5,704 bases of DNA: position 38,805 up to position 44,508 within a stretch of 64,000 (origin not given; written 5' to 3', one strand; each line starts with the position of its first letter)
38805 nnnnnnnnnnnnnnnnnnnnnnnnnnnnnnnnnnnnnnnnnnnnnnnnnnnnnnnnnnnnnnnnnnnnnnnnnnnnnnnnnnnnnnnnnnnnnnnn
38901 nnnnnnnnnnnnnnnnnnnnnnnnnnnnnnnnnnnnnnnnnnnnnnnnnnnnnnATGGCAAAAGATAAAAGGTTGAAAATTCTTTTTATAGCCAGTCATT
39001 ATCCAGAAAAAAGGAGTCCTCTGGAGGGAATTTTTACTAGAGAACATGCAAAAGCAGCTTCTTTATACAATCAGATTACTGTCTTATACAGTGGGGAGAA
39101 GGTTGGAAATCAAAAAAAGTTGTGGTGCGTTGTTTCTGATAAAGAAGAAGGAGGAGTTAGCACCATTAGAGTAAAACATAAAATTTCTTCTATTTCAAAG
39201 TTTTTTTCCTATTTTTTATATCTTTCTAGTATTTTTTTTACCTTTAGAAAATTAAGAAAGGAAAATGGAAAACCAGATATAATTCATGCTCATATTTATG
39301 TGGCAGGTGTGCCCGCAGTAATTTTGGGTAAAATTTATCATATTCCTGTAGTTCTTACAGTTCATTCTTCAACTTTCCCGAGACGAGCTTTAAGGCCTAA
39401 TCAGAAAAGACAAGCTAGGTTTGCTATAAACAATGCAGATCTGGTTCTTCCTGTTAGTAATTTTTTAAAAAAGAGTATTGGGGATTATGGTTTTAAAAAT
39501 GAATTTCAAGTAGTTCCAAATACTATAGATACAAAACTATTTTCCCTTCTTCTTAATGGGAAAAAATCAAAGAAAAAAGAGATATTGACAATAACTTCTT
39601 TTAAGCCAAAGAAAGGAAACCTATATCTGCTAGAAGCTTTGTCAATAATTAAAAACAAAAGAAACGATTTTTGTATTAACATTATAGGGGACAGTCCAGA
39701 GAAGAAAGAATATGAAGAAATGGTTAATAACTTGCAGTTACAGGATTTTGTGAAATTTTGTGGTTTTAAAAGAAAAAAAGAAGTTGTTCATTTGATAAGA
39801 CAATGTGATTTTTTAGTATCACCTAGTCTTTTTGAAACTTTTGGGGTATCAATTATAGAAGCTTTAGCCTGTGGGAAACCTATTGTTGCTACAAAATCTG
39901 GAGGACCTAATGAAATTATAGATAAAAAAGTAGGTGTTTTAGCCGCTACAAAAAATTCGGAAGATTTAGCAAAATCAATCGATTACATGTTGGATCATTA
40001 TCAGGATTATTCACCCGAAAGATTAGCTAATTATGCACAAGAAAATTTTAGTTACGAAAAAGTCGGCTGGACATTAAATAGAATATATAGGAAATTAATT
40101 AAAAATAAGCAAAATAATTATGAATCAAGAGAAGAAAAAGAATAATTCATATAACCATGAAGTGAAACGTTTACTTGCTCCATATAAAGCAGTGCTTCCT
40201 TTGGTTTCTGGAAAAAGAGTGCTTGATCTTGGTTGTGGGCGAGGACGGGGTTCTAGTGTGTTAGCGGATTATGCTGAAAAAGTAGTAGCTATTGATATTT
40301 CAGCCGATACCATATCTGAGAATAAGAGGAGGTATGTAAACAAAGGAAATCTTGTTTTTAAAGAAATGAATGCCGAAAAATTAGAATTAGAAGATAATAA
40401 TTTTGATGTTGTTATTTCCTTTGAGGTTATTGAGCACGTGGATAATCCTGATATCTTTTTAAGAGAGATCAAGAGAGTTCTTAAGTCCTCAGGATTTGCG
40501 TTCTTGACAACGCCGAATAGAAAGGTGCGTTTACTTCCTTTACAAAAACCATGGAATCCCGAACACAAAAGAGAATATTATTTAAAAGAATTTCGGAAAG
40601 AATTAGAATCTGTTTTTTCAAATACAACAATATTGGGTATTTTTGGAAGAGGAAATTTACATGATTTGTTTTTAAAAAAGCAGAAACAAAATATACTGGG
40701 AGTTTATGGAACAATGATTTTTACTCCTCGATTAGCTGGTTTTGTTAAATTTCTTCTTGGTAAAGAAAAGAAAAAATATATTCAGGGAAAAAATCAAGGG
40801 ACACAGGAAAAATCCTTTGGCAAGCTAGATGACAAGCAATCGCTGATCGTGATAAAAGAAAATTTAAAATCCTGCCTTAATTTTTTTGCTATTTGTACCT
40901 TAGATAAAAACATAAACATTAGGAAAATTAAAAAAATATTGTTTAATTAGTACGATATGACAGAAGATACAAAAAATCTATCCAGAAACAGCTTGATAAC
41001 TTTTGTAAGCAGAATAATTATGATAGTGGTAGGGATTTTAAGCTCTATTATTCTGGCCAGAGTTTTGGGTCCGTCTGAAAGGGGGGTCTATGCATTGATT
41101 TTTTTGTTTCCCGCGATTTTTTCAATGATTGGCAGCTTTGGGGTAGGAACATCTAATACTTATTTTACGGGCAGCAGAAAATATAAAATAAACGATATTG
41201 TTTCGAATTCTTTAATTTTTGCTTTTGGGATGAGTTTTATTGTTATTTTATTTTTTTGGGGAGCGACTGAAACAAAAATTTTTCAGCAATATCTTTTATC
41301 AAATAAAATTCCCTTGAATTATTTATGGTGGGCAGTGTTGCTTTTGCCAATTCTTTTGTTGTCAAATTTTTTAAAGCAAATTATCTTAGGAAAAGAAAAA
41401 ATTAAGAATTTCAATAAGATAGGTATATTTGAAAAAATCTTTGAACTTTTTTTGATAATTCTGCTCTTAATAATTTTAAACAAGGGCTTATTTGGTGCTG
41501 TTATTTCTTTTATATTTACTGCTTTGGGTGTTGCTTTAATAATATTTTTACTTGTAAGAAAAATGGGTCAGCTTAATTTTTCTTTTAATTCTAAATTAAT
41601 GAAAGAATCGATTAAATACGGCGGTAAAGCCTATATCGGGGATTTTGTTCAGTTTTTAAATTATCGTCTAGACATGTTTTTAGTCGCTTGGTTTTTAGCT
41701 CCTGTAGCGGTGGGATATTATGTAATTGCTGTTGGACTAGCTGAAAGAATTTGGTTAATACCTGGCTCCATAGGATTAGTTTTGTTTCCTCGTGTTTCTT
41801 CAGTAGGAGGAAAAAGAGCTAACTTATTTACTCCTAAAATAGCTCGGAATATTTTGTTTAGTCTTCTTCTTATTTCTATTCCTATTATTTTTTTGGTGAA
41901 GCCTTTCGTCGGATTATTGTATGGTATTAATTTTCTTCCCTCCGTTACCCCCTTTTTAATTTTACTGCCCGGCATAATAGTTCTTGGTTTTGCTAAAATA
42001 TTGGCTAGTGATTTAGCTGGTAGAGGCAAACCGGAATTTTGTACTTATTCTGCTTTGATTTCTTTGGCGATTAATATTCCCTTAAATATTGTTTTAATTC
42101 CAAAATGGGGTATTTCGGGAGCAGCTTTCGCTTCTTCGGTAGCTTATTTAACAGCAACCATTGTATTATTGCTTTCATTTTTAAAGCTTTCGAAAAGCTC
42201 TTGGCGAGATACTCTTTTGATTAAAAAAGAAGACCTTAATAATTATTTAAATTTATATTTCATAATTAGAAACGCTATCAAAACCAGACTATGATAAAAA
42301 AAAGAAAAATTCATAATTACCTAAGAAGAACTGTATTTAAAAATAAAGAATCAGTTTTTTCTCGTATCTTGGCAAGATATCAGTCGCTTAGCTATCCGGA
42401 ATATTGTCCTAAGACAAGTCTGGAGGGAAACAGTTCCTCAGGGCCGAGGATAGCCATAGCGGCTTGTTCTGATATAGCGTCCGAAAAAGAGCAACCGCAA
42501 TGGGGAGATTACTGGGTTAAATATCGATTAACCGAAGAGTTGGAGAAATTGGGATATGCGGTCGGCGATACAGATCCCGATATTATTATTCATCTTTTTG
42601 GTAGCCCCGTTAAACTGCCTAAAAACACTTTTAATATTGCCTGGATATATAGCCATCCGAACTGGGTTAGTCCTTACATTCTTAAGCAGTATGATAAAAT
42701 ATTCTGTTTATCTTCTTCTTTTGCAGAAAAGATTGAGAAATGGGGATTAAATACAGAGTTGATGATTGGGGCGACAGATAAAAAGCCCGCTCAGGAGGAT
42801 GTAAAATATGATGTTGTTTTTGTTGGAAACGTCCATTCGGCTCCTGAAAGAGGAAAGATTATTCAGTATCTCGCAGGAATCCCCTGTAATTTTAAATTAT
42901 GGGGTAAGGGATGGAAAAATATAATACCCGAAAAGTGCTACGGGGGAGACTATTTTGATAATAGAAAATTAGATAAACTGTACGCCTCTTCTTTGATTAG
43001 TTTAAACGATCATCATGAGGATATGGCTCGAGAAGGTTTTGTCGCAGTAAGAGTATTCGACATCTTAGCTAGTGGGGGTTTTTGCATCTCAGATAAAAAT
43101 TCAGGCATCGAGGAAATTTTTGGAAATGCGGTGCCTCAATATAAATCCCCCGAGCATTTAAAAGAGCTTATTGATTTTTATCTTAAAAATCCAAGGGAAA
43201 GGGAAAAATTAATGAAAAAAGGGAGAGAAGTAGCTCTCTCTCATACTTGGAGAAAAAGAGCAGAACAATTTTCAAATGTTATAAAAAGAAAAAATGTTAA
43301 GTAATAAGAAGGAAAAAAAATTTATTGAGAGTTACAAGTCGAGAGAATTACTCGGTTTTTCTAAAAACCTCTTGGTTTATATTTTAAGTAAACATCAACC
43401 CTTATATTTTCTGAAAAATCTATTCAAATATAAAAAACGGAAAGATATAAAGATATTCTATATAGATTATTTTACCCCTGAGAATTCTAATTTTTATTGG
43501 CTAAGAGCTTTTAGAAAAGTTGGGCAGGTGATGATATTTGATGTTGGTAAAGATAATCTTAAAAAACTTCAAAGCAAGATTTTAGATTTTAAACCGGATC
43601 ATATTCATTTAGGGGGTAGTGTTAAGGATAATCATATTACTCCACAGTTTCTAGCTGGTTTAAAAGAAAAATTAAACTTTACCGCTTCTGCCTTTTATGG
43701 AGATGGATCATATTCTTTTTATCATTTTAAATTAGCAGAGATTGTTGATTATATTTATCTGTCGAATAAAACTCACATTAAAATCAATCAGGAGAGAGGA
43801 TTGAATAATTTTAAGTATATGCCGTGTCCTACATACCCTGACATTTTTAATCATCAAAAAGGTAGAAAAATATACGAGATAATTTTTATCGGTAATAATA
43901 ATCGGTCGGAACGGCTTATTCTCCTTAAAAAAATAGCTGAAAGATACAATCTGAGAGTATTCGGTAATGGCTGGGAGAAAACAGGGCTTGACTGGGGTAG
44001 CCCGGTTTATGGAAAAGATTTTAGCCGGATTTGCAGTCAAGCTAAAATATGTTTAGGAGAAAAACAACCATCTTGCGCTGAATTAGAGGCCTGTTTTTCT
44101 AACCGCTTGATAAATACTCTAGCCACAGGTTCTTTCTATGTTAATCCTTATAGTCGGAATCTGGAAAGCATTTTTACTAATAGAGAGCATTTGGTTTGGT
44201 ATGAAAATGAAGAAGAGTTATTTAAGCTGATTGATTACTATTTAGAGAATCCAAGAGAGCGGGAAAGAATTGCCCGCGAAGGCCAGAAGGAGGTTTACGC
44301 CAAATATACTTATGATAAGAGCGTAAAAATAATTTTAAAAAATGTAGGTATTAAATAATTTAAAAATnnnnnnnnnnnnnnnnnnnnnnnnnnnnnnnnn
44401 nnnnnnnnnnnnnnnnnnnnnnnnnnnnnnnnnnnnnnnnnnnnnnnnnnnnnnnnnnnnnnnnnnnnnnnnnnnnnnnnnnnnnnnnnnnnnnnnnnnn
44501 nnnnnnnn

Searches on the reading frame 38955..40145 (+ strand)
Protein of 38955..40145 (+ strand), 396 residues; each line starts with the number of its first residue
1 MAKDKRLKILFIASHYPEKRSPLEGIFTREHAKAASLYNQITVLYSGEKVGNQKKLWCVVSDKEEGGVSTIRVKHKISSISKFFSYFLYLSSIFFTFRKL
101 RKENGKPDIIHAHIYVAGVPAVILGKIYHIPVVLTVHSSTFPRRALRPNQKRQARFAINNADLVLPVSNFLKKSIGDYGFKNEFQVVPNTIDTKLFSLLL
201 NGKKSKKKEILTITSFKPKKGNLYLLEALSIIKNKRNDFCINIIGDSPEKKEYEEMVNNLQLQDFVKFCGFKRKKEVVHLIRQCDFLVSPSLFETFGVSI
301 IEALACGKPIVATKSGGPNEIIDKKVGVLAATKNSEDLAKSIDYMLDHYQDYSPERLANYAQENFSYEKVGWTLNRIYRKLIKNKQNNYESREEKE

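Call 53: search_protein_families(library=pfam, proteins=[window:38955-40145:+], max_evalue=0.00001)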
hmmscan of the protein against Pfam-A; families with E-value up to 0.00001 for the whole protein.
window:38955-40145:+ (396 aa): 6 families
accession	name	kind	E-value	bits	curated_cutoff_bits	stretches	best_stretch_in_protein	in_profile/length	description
PF00534.26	Glycos_transf_1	-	1.6e-37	129.1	26.4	1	202-363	10-171/172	Glycosyl transferases group 1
PF13692.12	Glyco_trans_1_4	-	3e-30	105.8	27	1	208-347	2-141/142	Glycosyl transferases group 1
PF13439.12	Glyco_transf_4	-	1.9e-19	70.8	28.5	1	85-194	52-169/170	Glycosyltransferase Family 4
PF13579.12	Glyco_trans_4_4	-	1.9e-11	45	29.7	1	95-189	61-157/158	Glycosyl transferase 4-like domain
PF20706.3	GT4-conflict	-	3.2e-08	33.4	26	1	151-329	136-327/385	Family 4 Glycosyltransferase in conflict systems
PF13477.12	Glyco_trans_4_2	-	6.7e-06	26.8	23.4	0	75-165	48-136/139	Glycosyl transferase 4-like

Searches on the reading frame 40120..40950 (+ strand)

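Call 53: search_protein_families(library=pfam, proteins=[window:40120-40950:+], max_evalue=0.00001)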
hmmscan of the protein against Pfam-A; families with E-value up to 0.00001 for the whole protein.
window:40120-40950:+ (276 aa): 12 families
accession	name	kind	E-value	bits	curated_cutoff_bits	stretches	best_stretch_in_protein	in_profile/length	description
PF08241.18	Methyltransf_11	-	3.1e-26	92.3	21.2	1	35-128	1-94/95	Methyltransferase domain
PF13847.12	Methyltransf_31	-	6.9e-23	81.4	27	1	30-143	3-123/145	Methyltransferase domain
PF13489.12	Methyltransf_23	-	3.3e-22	79.4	27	1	11-175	1-154/164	Methyltransferase domain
PF13649.12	Methyltransf_25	-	3.4e-21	76.2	27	1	34-125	1-97/97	Methyltransferase domain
PF08242.18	Methyltransf_12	-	1.3e-16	61.5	30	1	35-126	1-97/98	Methyltransferase domain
PF01209.24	Ubie_methyltran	-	1.1e-10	41.7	20.1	1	30-128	47-150/233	ubiE/COQ5 methyltransferase family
PF02353.26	CMAS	-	6.8e-10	39.1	27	1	25-131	57-166/273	Mycolic acid cyclopropane synthetase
PF07021.18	MetW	-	5.5e-09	36.4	21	1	27-140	9-121/193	Methionine biosynthesis protein MetW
PF05219.18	DREV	-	3.1e-08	33.5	26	1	29-128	93-185/265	DREV methyltransferase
PF03848.20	TehB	-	2.4e-06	27.6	20.4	1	25-126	25-129/193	Tellurite resistance protein TehB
PF05401.17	NodS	-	2.5e-06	27.9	24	1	13-109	26-121/201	Nodulation protein S (NodS)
PF01728.25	FtsJ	-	4.3e-06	27.2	24.1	1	29-100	20-97/181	FtsJ-like methyltransferase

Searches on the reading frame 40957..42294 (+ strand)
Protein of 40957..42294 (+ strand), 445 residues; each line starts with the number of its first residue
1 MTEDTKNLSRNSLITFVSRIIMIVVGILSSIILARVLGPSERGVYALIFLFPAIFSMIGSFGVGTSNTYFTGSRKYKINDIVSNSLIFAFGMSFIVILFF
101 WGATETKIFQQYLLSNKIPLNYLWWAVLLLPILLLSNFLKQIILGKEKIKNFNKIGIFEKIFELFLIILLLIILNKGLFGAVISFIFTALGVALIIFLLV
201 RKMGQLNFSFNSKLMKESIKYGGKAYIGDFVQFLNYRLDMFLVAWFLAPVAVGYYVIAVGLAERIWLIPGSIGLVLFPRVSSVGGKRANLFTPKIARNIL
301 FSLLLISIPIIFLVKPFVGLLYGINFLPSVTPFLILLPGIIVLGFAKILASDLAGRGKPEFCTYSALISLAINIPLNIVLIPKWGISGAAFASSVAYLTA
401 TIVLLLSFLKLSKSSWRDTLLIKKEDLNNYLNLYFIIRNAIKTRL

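Call 53: search_protein_families(library=pfam, proteins=[window:40957-42294:+], max_evalue=0.00001)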
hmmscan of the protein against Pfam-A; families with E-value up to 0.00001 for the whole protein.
window:40957-42294:+ (445 aa): 2 families
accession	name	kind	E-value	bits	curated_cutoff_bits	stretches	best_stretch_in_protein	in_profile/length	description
PF13440.11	Polysacc_synt_3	-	1.5e-16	60.9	23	1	32-330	1-292/293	Polysaccharide biosynthesis protein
PF01943.22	Polysacc_synt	-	1.1e-14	55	28.2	1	10-282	3-272/274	Polysaccharide biosynthesis protein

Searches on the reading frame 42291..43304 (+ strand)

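Call 54: search_protein_families(library=pfam, proteins=[window:42291-43304:+], max_evalue=0.00001)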
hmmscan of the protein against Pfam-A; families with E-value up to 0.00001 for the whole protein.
window:42291-43304:+ (337 aa): 1 family
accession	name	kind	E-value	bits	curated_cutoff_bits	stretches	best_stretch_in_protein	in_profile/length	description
PF13524.12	Glyco_trans_1_2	-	9e-25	87.7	25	1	199-327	15-142/144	Glycosyl transferase-like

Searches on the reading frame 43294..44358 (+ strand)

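Call 54: search_protein_families(library=pfam, proteins=[window:43294-44358:+], max_evalue=0.00001)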
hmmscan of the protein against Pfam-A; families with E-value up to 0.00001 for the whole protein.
window:43294-44358:+ (354 aa): 1 family
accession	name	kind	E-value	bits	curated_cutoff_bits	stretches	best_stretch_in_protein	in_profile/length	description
PF13524.12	Glyco_trans_1_2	-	4.6e-25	88.7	25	1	209-348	4-143/144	Glycosyl transferase-like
